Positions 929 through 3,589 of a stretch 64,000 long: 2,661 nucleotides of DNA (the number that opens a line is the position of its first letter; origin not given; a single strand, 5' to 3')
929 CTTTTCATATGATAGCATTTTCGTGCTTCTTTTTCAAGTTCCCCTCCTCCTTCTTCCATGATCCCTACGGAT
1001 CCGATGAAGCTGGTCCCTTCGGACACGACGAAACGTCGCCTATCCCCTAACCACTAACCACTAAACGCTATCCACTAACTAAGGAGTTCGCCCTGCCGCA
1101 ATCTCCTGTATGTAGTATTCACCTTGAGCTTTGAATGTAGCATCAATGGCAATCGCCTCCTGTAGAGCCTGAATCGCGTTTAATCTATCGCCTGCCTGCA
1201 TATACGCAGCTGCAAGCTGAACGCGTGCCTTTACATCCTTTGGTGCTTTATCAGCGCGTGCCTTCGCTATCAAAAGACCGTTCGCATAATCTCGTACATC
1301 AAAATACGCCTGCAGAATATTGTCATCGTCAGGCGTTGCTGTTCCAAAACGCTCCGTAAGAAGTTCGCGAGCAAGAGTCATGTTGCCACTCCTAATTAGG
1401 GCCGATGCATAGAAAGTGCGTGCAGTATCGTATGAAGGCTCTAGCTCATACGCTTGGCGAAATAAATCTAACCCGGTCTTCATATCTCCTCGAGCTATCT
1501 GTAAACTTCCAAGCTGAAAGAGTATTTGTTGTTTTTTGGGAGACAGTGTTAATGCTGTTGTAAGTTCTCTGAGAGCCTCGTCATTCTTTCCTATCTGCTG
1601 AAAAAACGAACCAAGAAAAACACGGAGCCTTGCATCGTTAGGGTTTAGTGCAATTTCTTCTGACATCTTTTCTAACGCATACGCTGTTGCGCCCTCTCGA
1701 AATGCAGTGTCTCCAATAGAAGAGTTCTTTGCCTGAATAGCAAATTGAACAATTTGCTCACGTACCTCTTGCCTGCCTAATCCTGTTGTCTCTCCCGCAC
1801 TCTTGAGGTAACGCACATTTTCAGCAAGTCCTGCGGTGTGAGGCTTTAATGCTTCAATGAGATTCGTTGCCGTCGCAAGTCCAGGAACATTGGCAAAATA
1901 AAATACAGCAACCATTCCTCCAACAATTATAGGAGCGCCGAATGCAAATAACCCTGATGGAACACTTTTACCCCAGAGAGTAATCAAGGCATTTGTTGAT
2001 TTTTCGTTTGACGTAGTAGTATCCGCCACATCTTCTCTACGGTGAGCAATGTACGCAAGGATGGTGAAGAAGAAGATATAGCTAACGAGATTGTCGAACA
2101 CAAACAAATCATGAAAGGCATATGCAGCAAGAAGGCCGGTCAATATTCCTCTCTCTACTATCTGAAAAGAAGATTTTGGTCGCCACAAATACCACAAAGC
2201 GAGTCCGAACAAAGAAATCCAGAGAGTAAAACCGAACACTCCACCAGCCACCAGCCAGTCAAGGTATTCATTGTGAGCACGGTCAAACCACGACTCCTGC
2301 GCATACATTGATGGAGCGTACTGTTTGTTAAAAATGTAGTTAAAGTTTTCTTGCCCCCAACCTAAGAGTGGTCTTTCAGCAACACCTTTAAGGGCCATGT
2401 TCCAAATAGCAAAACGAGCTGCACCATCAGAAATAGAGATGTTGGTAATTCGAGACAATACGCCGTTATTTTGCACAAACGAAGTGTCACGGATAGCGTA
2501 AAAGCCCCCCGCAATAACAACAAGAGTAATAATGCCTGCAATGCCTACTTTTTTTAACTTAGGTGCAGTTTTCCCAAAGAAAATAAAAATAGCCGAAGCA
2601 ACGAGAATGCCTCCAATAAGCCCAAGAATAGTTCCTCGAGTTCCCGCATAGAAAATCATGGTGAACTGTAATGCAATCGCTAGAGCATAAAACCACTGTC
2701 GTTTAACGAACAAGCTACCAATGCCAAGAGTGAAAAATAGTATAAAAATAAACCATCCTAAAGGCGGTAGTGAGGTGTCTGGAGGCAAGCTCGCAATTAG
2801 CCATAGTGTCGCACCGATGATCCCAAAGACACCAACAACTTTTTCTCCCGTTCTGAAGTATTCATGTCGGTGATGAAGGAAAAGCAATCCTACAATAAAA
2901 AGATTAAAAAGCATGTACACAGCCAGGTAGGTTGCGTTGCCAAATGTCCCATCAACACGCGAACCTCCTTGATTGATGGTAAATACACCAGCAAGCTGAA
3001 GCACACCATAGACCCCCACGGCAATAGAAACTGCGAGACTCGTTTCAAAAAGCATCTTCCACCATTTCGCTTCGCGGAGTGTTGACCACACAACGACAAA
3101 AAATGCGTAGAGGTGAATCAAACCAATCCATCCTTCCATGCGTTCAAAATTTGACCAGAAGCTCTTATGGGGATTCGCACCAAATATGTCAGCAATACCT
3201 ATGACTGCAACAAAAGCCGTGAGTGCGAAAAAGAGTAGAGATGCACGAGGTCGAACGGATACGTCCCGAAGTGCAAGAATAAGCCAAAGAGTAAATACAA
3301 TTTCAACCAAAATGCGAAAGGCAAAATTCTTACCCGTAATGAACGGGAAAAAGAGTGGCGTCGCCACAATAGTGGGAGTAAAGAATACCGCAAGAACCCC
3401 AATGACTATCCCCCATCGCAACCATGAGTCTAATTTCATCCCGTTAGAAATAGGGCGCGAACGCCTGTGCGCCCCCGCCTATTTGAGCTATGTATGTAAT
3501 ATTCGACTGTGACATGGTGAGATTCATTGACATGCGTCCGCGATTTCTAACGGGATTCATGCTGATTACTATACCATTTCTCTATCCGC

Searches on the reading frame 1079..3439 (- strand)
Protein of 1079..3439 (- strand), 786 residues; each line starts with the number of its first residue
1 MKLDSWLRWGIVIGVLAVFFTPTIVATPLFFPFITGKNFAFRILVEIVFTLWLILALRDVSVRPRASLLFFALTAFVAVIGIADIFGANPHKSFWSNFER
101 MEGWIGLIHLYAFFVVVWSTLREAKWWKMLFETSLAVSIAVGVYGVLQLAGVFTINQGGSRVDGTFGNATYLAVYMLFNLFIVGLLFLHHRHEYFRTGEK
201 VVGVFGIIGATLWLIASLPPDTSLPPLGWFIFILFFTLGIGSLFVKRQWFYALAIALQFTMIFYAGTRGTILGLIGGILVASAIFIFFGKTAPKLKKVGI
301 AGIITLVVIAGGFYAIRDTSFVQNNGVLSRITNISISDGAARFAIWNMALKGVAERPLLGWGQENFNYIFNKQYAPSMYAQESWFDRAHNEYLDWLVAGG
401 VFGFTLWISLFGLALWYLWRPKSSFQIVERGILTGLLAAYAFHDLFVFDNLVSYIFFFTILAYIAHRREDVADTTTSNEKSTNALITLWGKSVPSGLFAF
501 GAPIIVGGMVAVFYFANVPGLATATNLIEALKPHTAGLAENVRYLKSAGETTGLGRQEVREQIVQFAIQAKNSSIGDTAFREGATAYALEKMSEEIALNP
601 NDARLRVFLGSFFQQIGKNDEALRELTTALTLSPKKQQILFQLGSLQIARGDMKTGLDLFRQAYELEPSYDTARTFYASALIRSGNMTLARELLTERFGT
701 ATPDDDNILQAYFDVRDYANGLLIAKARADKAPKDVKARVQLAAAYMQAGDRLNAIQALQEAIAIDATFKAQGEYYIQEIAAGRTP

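Call 21: search_protein_families(library=pfam, proteins=[window:1079-3439:-], max_evalue=0.001)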
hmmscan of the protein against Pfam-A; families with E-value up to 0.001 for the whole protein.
window:1079-3439:- (786 aa): 14 families
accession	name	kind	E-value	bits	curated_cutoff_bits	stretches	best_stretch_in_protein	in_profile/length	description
PF04932.20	Wzy_C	-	5.6e-19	68.8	31.7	1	254-408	2-149/149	O-Antigen ligase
PF14559.12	TPR_19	-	6.9e-12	46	25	1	648-695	2-49/68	Tetratricopeptide repeat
PF13181.12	TPR_8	-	2.6e-10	40.1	25.7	0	737-767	2-32/34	Tetratricopeptide repeat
PF07719.23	TPR_2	-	3.2e-10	39.7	27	0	738-766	3-31/34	Tetratricopeptide repeat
PF14561.12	TPR_20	-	3e-09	37.5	25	1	726-770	12-56/90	Tetratricopeptide repeat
PF13428.12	TPR_14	-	1.2e-08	35.2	23.5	0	639-679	3-43/44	Tetratricopeptide repeat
PF23914.1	TPR_CcmH_CycH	-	1.4e-08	35.2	42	1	626-697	39-113/158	Cytochrome c-type biogenesis protein H TPR domain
PF00515.34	TPR_1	-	1.7e-07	31.2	27.8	0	737-767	2-32/34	Tetratricopeptide repeat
PF13371.12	TPR_9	-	3.4e-07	30.6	35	0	596-639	22-65/73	Tetratricopeptide repeat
PF13432.12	TPR_16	-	7.8e-07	29.9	32.7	0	615-669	9-63/65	Tetratricopeptide repeat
PF13414.12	TPR_11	-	1.1e-06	28.6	26.8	0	615-646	6-37/42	TPR repeat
PF13424.12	TPR_12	-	3.2e-06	27.7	30.1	0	603-666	3-74/77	Tetratricopeptide repeat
PF13176.12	TPR_7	-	3.9e-05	23.8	27.9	0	607-637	3-33/36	Tetratricopeptide repeat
PF13431.12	TPR_17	-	0.00044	20.8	24.4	0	627-652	3-28/34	Tetratricopeptide repeat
